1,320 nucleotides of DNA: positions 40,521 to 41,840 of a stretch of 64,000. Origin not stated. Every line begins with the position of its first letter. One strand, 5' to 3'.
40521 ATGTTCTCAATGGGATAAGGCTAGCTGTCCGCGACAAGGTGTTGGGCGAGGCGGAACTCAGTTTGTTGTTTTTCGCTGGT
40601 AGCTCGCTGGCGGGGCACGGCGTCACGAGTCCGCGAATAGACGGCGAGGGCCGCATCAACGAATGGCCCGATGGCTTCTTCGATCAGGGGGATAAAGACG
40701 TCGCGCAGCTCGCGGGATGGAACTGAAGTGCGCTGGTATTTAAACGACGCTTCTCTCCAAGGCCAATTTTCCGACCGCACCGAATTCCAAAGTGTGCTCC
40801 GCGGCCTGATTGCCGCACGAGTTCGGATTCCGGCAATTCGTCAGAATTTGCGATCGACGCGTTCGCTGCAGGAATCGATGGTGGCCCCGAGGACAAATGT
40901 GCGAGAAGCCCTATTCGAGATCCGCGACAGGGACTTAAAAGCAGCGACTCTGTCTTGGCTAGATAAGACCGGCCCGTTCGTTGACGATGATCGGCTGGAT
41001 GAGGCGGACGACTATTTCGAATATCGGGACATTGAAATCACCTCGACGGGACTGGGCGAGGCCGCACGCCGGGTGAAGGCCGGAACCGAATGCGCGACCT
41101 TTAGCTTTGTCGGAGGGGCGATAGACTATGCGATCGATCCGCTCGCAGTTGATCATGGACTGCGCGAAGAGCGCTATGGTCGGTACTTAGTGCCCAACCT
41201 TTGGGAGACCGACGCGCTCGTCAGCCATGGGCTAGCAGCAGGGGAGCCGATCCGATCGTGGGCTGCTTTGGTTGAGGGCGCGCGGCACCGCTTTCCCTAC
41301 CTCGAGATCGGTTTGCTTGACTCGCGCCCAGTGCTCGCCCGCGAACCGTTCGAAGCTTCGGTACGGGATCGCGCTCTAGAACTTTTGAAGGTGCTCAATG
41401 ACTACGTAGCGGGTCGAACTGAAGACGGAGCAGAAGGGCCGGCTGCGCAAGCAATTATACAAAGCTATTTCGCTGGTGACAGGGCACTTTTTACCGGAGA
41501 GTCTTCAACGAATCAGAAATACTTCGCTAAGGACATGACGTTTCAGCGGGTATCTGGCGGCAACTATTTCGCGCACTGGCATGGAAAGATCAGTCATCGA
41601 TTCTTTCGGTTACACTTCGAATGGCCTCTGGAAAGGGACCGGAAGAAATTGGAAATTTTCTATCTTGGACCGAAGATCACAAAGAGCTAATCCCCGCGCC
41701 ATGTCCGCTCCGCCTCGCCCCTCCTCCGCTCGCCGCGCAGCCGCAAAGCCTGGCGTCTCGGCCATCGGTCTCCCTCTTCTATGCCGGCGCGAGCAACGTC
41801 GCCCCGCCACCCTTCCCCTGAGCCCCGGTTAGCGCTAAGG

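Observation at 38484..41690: Three-gene DUF262 / ABC-type ATPase (DUF3696-like) / orphan-protein operon in a low-GC islet: candidate anti-phage defence system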

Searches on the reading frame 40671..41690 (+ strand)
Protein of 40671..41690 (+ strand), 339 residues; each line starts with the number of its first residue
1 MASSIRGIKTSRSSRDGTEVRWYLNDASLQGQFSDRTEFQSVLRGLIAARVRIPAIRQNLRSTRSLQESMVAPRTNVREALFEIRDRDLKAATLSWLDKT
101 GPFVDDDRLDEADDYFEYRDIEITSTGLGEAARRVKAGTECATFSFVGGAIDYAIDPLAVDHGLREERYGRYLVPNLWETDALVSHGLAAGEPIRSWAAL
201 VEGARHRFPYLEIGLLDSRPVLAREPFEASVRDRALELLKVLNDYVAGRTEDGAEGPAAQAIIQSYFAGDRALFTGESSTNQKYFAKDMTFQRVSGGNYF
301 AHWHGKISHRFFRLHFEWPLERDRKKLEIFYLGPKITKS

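Call 3: search_protein_families(library=pfam, proteins=[window:40671-41690:+], max_evalue=0.1)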
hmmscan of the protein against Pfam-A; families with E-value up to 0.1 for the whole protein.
window:40671-41690:+ (339 aa): 0 families

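Call 4: search_protein_families(library=padloc, proteins=[window:40671-41690:+], max_evalue=0.1)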
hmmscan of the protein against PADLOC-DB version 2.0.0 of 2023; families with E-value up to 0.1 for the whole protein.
window:40671-41690:+ (339 aa): 9 families
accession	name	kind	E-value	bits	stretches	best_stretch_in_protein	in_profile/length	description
PDLC03896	NsnC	-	5.6e-105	349.4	1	21-338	2-318/319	-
PDLC03879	NsnC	-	1.2e-14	52.7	2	194-337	179-304/305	-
PDLC03887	NsnC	-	1.1e-12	46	1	77-336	56-307/308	-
PDLC03912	NsnC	-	4.3e-10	37.9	2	23-129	5-114/316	-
PDLC03889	NsnC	-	6.8e-10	37.1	1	23-145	4-131/269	-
PDLC03891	NsnC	-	3.1e-07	28.2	1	23-135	4-121/284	-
PDLC03914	NsnC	-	1.1e-05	23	1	230-326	208-302/314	-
PDLC03883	NsnC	-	0.0001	19.8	1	24-110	5-98/273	-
PDLC03904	NsnC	-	0.058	10.9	0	221-323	211-298/312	-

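Call 5: search_protein_families(library=ncbifam, proteins=[window:40671-41690:+], max_evalue=0.1)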
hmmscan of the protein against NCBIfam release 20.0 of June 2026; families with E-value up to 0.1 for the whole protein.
window:40671-41690:+ (339 aa): 0 families

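Call 17: find_homologous_proteins(query=window:40728-41690:+, max_evalue=0.001)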
Query window:40728-41690:+ (320 aa): 411 proteins with E <= 0.001 among 6446 candidates; the best 120 are listed.
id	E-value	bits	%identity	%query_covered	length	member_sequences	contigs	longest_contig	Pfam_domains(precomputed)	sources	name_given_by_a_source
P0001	1.5e-179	614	100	84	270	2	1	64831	-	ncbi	-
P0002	2.9e-173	593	80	100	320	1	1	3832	-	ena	-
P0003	7.3e-172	589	79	100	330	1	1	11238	-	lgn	-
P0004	2.0e-168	577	78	100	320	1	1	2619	-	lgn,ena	-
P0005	1.0e-167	575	76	100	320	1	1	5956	-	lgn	-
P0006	2.7e-165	567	76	100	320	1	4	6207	-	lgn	-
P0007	5.7e-165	566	76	100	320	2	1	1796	-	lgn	-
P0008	4.1e-164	563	76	100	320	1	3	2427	-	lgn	-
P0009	1.2e-163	562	75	100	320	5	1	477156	-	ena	-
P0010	1.1e-161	555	75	100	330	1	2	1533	-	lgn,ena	-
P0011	5.4e-161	553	75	100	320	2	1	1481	-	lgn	-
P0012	9.1e-161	552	74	100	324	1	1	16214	-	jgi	jgi:hypothetical protein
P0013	3.1e-157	541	72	100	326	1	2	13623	-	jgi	jgi:hypothetical protein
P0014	7.5e-157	539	72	100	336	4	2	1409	-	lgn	-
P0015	8.9e-157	539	72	100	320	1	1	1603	-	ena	-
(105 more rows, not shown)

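Call 20: find_encoding_contigs(protein=P0001, flank=10000, max_places=4)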
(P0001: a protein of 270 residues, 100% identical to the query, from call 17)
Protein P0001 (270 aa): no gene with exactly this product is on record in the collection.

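Call 22: find_related_loci(query=A1, collection=genome_contigs, flank=10000)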
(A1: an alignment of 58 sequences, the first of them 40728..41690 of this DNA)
Query A1 (320 aa) in genome_contigs; peptide patterns used: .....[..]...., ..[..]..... (x = any residue, [..] = any of these).
88 stretches matched a pattern; 30 encode a relative of the query (tblastn E <= 1e-3); 30 distinct loci.
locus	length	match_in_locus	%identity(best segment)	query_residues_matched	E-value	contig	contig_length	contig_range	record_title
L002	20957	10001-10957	59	1-319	9e-133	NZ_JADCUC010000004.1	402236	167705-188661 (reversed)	Sandaracinobacteroides hominis strain SZY PN-1 Scaffold4, whole genome shotgun sequence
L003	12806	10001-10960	63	1-320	8e-133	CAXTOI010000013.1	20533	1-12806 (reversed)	MAG TPA_asm: uncultured Novosphingobium sp. isolate public_SRR14722173_metawrap_bin.1 genome assembly, contig: public_SR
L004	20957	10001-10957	59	1-319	2e-128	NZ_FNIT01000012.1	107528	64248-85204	Aureimonas jatrophae strain L7-484,KACC 16230,DSM 25025, whole genome shotgun sequence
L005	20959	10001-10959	76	1-320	1e-136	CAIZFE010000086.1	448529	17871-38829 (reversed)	MAG: uncultured Rhodopila sp. isolate AlinenLipids_bin-6082 genome assembly, contig: bin-6082:086/115, whole genome shot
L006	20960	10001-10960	60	1-320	2e-121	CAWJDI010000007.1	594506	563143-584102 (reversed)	MAG: uncultured Alphaproteobacteria bacterium isolate MFD03250.bin.1.13 genome assembly, contig: contig_6002, whole geno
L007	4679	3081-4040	56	1-320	6e-117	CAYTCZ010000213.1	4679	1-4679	MAG TPA_asm: uncultured Gaiellales bacterium isolate SRP321284_co1_134 genome assembly, contig: NODE_27603_length_4679_c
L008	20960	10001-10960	62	1-320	3e-139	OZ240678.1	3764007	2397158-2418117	MAG: Caulobacteraceae bacterium isolate 98ff197f-1bea-4f34-8582-165e3041e8cf genome assembly, chromosome: 1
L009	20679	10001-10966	52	1-319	1e-110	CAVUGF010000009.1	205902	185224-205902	MAG: uncultured Alphaproteobacteria bacterium isolate MFD02416.bin.2.4 genome assembly, contig: contig_4541, whole genom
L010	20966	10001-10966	53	1-319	4e-110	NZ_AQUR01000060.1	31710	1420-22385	Cupriavidus neocaledonicus strain STM6070 A3AGDRAFT_scaffold_47.48_C, whole genome shotgun sequence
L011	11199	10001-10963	55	1-319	6e-110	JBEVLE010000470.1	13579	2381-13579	MAG: Longimicrobiaceae bacterium isolate T4R2BO.9.metabat2 T4R2BO.9.metabat2_k133_9984581, whole genome shotgun sequence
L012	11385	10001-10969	52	1-320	1e-104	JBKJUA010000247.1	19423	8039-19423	MAG: Bradyrhizobium sp. isolate ant_bin.644 k117_1560350, whole genome shotgun sequence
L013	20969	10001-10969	50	1-320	3e-102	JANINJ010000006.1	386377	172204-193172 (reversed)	MAG: Xanthobacteraceae bacterium isolate Bin.001_Forest NODE_11_length_386377_cov_131.400034, whole genome shotgun seque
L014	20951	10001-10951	52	3-319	1e-100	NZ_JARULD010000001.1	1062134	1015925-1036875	Qipengyuania sp. XHP0211 NODE_1_length_1062134_cov_204.791848, whole genome shotgun sequence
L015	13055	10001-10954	49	3-320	2e-100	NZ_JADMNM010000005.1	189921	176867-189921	Qipengyuania sp. YIM B01966 Scaffold5, whole genome shotgun sequence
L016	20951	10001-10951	52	3-319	1e-100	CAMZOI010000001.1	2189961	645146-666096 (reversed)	Erythrobacteraceae bacterium Alg239-R51 genome assembly, contig: NODE_1_length_2189961_cov_222.553, whole genome shotgun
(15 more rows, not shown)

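Call 28: predict_structure(alignment_id=A1)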
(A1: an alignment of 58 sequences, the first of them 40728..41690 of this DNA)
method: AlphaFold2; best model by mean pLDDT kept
length: 320 residues; sequences in the alignment: 58
mean_pLDDT: 93.6   pTM: 0.82
mean pLDDT of the five models: 93.6, 92.5, 92.1, 91.5, 90.9
residues with pLDDT >= 90: 267; 70-90: 52; 50-70: 1; < 50: 0
segments of 3 or more residues with pLDDT < 50: none
pLDDT, mean of each block of 10 residues (from residue 1): 96 92 97 93 95 95 95 92 90 93 96 94 95 97 93 97 95 88 95 92 89 94 98 94 93 91 95 93 94 95 95 88
secondary structure, 60 per line:
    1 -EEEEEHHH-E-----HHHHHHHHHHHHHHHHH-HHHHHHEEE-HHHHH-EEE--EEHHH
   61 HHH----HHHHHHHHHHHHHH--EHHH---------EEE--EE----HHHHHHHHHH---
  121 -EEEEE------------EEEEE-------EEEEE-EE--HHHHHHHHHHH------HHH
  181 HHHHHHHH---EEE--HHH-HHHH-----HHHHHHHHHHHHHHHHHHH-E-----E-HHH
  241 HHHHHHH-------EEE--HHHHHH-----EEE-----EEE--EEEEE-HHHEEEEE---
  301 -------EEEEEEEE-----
elements in order: E2-6 H17-33 H35-40 E41-43 H45-49 E51-53 H58-63 H68-81 E97-99 H108-117 E122-126 E139-143 E151-155 H161-171 H178-188 E192-194 H201-204 H210-228 H238-247 E255-257 H260-265 E271-273 E279-281 E284-288 E293-297 E308-315

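Call 31: fold_search(model_id=the predicted structure, library=pdb)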
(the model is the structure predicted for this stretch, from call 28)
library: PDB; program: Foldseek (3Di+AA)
matches with E <= 10: 95; with E <= 0.001: 0
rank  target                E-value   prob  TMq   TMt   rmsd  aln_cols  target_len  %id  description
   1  8esg_A                1.4e+00  0.01  0.08  0.08  21.2       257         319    8  Bile Salt Hydrolase B from Lactobacillus gasseri with covalent inhibitor bound (released 2023-11-01)
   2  6xb3_D                2.4e+00  0.04  0.08  0.11  11.7        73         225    8  Structure of AcNPV poxin in post-reactive state with Gp[2'-5']Ap[3'] (released 2020-11-25)
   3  1cc6                  2.4e+00  0.01  0.12  0.11  18.4       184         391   10  PHE161 AND ARG166 VARIANTS OF P-HYDROXYBENZOATE HYDROXYLASE. IMPLICATIONS FOR NADPH RECOGNITION AND STRUCTURAL STABILITY (released 1999-03-12)
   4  2e69_A                2.4e+00  0.01  0.11  0.14  19.3       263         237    9  Crystal structure of the stationary phase survival protein SurE from Thermus thermophilus HB8 in complex with sulfate (released 2007-08-28)
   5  6n90_A                2.6e+00  0.10  0.15  0.46   9.5       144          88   11  YoeB/ParE toxin from Agrobacterium tumefaciens (released 2019-11-06)
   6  8ywb_D                2.6e+00  0.01  0.10  0.15  13.0       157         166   10  a protein with a ligand (released 2025-10-08)
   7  6xb3_C                2.7e+00  0.04  0.08  0.11  11.7        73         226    7  Structure of AcNPV poxin in post-reactive state with Gp[2'-5']Ap[3'] (released 2020-11-25)
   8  6xb3_G                2.7e+00  0.04  0.08  0.11  11.3        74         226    5  Structure of AcNPV poxin in post-reactive state with Gp[2'-5']Ap[3'] (released 2020-11-25)
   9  2y3v_A                2.9e+00  0.02  0.10  0.16   6.0        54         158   17  N-terminal head domain of Danio rerio SAS-6 (released 2011-02-09)
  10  9r84_A                3.1e+00  0.04  0.14  0.25   8.4       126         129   13  The C103F Mutant of Apo-C-Terminal Domain Homolog of the Orange Carotenoid Protein (CTDH) from Anabaena (released 2025-08-06)
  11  2e6b_D                3.3e+00  0.01  0.10  0.13  12.8       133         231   18  Crystal structure of the stationary phase survival protein SurE from Thermus thermophilus HB8 in complex with magnesiu (released 2007-08-28)
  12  1cc4                  3.3e+00  0.01  0.13  0.11  18.9       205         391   11  PHE161 AND ARG166 VARIANTS OF P-HYDROXYBENZOATE HYDROXYLASE. IMPLICATIONS FOR NADPH RECOGNITION AND STRUCTURAL STABILITY (released 1999-03-12)
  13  1cj4                  3.5e+00  0.01  0.11  0.10  18.0       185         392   11  MUTANT Q34T OF PARA-HYDROXYBENZOATE HYDROXYLASE (released 1999-04-30)
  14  9g6k_Lv               3.7e+00  0.02  0.08  0.17  12.0        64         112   11  LSU structure derived from the LSU sample of the mitoribosome from T. gondii. (released 2024-12-11)
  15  9wh9_A                3.7e+00  0.02  0.10  0.15  10.5       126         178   10  Crystal Structure of Bovine STING bound to diABZI3 (released 2026-03-04)
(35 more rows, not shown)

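Call 37: search_solved_structures(query=A1, max_evalue=10, show_alignments=2)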
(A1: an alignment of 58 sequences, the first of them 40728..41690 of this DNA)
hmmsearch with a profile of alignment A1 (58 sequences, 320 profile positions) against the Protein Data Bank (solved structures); distinct sequences matched with E-value up to 10: 2.
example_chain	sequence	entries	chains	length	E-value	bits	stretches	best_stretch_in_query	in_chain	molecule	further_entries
3wvq_A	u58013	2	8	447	0.48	12.9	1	200-256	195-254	PGM1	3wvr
4pu6_B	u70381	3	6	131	2.2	10.8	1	100-160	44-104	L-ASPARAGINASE BETA SUBUNIT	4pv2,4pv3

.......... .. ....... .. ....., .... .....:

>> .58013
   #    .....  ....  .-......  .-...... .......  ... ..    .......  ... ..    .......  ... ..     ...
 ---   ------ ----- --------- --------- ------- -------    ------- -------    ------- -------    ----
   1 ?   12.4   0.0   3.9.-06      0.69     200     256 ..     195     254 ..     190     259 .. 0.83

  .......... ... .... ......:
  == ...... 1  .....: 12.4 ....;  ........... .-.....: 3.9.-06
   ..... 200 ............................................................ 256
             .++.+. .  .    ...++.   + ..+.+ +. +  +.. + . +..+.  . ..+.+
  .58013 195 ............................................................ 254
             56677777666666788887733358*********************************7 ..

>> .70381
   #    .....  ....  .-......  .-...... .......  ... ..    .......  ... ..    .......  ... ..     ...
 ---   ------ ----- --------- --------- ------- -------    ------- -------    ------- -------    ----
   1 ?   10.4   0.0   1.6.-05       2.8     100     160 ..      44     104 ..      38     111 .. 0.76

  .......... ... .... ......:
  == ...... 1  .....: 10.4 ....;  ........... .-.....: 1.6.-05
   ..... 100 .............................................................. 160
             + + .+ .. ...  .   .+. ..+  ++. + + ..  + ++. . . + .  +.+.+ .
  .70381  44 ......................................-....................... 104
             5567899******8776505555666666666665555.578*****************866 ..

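Call 56: search_dna_similar(query=window:40728-41690:+, collection=phages, mode=protein, max_rows=10, max_evalue=0.00001)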
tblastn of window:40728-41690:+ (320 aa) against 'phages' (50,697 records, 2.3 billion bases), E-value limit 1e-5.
No match.

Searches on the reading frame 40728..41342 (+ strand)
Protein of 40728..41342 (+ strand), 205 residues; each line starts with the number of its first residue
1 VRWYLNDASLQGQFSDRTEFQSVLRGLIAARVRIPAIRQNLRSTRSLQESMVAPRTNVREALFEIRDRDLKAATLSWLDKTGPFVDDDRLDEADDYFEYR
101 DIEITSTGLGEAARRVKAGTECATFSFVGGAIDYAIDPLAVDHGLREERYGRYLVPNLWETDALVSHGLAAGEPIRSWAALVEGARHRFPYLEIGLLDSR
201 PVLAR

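Call 67: search_protein_families(library=padloc, proteins=[window:40728-41342:+], max_evalue=1)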
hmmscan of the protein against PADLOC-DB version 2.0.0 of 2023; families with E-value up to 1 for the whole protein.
window:40728-41342:+ (205 aa): 6 families
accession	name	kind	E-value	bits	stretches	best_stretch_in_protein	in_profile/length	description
PDLC03896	NsnC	-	1.1e-55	187.4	1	1-194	1-192/319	-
PDLC03889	NsnC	-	1.4e-10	39.3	1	2-127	2-132/269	-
PDLC03891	NsnC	-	5.6e-08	30.7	1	2-116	2-121/284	-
PDLC03912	NsnC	-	3.1e-06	25.2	1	3-110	4-114/316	-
PDLC03883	NsnC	-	1.6e-05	22.5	1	1-91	1-98/273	-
PDLC03879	NsnC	-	3.3e-05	21.7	1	2-112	4-114/305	-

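Call 68: search_protein_families(library=pfam, proteins=[window:40728-41342:+], max_evalue=1)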
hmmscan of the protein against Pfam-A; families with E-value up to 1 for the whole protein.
window:40728-41342:+ (205 aa): 0 families
